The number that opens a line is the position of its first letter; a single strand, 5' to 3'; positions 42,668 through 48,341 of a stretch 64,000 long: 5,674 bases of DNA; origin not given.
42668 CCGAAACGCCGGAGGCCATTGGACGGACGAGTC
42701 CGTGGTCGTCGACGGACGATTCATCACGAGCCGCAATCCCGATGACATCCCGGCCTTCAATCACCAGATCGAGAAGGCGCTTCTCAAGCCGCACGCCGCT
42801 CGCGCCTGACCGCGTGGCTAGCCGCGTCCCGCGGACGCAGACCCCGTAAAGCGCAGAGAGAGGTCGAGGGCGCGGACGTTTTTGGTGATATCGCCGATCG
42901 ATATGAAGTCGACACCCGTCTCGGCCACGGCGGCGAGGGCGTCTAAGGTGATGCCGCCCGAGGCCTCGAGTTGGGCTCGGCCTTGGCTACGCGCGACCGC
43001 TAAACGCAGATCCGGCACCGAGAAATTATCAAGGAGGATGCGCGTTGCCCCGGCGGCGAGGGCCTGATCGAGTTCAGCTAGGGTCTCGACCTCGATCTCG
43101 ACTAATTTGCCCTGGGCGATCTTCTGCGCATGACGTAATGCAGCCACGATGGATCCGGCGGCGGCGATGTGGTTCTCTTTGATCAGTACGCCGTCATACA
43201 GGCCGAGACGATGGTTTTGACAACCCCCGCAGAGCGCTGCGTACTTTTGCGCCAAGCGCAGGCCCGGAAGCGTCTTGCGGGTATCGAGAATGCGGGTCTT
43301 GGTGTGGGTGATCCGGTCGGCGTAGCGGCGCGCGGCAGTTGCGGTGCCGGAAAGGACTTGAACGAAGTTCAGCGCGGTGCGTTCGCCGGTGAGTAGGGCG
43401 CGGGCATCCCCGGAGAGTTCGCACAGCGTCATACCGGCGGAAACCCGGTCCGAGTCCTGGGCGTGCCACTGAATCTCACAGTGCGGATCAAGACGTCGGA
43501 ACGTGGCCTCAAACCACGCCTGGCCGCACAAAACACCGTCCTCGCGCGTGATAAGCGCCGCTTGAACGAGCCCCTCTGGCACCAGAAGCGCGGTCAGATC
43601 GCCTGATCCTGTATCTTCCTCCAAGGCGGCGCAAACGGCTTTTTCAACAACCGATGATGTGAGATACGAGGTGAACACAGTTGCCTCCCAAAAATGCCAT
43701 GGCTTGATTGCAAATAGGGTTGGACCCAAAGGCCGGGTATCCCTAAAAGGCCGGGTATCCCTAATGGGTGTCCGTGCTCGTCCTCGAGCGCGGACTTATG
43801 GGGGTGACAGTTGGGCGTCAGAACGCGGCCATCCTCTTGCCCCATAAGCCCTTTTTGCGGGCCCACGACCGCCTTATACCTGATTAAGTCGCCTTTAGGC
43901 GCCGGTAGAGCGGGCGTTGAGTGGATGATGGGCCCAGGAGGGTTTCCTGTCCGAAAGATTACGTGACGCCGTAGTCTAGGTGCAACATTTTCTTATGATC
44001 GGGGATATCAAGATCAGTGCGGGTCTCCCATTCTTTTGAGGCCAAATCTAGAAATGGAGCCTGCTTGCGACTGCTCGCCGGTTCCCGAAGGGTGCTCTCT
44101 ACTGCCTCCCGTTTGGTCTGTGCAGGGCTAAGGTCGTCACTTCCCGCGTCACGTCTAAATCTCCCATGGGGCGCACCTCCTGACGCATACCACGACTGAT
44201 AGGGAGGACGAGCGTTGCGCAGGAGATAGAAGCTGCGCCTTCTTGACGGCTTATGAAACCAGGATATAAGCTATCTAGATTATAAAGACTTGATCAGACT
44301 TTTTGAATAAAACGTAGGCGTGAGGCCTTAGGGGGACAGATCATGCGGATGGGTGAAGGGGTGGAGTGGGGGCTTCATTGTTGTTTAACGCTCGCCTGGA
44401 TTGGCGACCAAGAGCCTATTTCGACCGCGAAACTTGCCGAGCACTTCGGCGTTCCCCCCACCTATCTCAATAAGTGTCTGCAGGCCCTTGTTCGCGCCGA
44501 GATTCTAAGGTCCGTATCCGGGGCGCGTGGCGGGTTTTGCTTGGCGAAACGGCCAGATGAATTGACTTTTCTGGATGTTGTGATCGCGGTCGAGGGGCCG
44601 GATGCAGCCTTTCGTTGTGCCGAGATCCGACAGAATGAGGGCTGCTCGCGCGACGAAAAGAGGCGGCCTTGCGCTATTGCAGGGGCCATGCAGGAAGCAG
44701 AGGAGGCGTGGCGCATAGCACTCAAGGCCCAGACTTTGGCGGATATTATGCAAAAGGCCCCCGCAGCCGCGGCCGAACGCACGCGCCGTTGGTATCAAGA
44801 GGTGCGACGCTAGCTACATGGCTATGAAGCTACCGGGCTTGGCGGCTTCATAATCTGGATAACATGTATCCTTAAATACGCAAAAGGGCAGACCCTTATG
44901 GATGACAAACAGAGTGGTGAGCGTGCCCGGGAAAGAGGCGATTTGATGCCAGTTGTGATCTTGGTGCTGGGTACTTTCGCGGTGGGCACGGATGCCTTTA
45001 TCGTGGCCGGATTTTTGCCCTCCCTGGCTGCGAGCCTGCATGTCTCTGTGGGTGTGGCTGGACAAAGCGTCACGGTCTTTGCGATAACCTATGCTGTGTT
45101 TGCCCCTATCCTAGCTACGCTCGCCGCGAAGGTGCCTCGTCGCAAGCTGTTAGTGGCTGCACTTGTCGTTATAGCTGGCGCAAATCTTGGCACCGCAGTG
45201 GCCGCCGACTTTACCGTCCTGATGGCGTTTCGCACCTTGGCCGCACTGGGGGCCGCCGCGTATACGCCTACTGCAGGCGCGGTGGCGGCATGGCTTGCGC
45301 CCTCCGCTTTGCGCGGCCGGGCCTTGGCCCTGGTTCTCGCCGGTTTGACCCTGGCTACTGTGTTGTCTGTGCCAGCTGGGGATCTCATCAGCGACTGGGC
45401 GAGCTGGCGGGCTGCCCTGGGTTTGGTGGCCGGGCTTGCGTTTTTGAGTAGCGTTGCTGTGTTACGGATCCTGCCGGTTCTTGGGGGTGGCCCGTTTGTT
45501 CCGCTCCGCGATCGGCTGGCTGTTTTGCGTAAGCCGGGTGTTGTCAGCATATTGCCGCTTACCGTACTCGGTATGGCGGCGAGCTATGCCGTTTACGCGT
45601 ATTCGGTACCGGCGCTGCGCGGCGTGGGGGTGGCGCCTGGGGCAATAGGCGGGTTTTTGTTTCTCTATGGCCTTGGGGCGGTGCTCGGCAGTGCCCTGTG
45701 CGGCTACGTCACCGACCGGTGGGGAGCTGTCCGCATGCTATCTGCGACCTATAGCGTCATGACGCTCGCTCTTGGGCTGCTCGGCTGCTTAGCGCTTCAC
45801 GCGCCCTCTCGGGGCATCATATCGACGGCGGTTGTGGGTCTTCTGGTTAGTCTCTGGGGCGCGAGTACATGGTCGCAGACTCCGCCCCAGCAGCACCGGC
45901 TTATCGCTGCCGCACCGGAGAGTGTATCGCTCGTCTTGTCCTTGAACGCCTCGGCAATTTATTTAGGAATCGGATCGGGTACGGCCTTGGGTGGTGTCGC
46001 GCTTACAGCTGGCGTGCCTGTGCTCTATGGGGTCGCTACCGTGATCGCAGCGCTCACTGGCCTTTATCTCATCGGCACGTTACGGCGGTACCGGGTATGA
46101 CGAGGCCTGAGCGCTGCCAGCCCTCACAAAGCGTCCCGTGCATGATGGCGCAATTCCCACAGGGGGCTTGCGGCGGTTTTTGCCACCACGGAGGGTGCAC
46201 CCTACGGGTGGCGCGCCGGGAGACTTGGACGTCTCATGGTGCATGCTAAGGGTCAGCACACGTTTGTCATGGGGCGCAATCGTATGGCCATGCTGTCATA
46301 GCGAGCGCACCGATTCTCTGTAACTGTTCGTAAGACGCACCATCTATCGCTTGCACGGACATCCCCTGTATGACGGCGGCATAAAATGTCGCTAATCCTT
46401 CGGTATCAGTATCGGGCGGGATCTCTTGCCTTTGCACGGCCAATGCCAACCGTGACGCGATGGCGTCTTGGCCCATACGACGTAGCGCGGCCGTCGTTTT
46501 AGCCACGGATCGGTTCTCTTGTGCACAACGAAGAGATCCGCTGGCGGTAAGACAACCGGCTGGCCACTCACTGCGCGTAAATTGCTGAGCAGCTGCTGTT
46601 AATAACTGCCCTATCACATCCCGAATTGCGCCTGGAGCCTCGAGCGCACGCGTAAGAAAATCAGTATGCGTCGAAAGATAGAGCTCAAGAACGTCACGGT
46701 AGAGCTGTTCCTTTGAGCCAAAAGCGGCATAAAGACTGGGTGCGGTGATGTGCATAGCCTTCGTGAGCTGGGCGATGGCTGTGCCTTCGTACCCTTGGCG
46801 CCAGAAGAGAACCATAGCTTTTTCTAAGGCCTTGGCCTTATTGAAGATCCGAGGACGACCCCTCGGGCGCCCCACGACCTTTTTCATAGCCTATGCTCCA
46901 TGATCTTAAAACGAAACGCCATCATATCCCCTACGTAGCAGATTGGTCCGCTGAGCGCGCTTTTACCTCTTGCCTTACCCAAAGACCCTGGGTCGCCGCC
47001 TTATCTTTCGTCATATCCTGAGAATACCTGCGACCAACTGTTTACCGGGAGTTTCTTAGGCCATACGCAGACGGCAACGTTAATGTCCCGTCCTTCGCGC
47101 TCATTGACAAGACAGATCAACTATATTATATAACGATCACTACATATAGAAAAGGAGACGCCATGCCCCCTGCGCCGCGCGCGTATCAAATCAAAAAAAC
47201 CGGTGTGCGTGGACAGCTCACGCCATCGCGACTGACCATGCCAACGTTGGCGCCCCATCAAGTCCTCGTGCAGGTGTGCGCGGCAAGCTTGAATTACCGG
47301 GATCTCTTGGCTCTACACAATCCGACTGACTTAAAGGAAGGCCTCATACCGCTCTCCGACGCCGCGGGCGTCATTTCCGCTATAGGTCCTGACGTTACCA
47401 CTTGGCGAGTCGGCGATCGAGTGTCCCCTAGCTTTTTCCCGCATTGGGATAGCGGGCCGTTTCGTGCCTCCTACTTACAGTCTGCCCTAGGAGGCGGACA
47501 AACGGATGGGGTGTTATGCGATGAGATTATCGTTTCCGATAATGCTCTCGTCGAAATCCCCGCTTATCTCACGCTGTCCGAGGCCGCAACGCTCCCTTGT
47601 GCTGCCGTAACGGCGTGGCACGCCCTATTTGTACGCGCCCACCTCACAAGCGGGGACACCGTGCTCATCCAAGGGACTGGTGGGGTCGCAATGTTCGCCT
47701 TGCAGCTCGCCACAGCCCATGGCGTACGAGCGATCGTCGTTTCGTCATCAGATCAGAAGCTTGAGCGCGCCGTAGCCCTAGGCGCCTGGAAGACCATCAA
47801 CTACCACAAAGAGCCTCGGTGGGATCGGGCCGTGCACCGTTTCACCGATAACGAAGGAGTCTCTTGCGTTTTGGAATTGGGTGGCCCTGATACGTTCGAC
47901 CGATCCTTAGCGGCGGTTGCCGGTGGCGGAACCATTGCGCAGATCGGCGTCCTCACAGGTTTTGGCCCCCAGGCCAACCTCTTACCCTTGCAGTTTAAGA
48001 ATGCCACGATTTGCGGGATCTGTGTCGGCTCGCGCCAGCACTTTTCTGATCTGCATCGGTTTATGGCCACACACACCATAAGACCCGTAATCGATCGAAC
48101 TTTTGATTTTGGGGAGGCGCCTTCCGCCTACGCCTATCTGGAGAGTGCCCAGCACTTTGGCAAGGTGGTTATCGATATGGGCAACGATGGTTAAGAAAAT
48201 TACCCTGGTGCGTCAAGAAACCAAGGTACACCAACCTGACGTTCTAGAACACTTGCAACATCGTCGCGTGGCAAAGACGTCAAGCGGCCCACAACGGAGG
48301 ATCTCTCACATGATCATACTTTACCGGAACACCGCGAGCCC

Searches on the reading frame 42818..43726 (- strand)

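Call 88: search_protein_families(library=pfam, proteins=[window:42818-43726:-], max_evalue=0.0001)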
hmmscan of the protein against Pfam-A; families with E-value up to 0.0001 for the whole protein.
window:42818-43726:- (302 aa): 2 families
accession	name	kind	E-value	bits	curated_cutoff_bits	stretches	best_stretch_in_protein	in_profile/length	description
PF01729.25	QRPTase_C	-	2.9e-56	190.3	23.1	1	129-292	2-169/169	Quinolinate phosphoribosyl transferase, C-terminal domain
PF02749.22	QRPTase_N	-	3.3e-18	66.1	27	1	45-126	3-82/82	Quinolinate phosphoribosyl transferase, N-terminal domain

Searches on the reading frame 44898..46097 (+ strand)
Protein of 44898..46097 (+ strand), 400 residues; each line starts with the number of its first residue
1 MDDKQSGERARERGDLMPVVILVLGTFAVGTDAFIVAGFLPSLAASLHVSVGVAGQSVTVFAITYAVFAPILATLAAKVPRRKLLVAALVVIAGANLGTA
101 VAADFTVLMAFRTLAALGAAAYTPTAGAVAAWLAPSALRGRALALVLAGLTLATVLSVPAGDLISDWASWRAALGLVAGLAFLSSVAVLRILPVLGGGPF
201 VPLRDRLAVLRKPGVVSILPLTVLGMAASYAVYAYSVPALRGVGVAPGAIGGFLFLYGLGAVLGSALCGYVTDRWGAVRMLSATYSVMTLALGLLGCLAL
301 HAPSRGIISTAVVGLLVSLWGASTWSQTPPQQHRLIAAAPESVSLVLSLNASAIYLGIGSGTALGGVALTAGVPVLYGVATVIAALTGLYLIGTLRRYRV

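Call 88: search_protein_families(library=pfam, proteins=[window:44898-46097:+], max_evalue=0.0001)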
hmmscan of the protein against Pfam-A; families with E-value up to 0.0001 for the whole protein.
window:44898-46097:+ (400 aa): 1 family
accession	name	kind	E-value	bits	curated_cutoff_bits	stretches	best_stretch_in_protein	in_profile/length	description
PF07690.21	MFS_1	-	9.1e-32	110.8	33.4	1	22-320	1-311/347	Major Facilitator Superfamily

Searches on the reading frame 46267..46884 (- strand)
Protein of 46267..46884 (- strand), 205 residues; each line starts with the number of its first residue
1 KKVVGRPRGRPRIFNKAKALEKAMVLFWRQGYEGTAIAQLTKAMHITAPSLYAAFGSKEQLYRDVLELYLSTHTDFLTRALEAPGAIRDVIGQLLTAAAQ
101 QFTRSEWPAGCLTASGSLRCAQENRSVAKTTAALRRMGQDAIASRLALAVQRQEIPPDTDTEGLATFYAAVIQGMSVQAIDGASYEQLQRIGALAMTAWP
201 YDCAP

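Call 88: search_protein_families(library=pfam, proteins=[window:46267-46884:-], max_evalue=0.0001)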
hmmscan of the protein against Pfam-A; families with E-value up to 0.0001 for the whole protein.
window:46267-46884:- (205 aa): 2 families
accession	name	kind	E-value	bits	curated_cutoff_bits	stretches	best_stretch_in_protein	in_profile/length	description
PF00440.29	TetR_N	-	8.4e-11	41.9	24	1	20-64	2-46/47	Bacterial regulatory proteins, tetR family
PF16925.10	TetR_C_13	-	4.6e-08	33.9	27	1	94-178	8-92/109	Tetracyclin repressor-like, C-terminal domain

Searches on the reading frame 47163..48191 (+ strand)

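Call 88: search_protein_families(library=pfam, proteins=[window:47163-48191:+], max_evalue=0.0001)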
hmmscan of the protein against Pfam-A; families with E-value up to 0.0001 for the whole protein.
window:47163-48191:+ (343 aa): 3 families
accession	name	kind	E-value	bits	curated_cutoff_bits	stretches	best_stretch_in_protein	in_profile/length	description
PF00107.32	ADH_zinc_N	-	1.7e-25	89.9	31.8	1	174-302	1-128/129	Zinc-binding dehydrogenase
PF13602.12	ADH_zinc_N_2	-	3.7e-19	70.4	27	1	206-337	1-134/134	Zinc-binding dehydrogenase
PF08240.17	ADH_N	-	7.8e-12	45.8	23.5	1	31-133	2-103/104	Alcohol dehydrogenase GroES-like domain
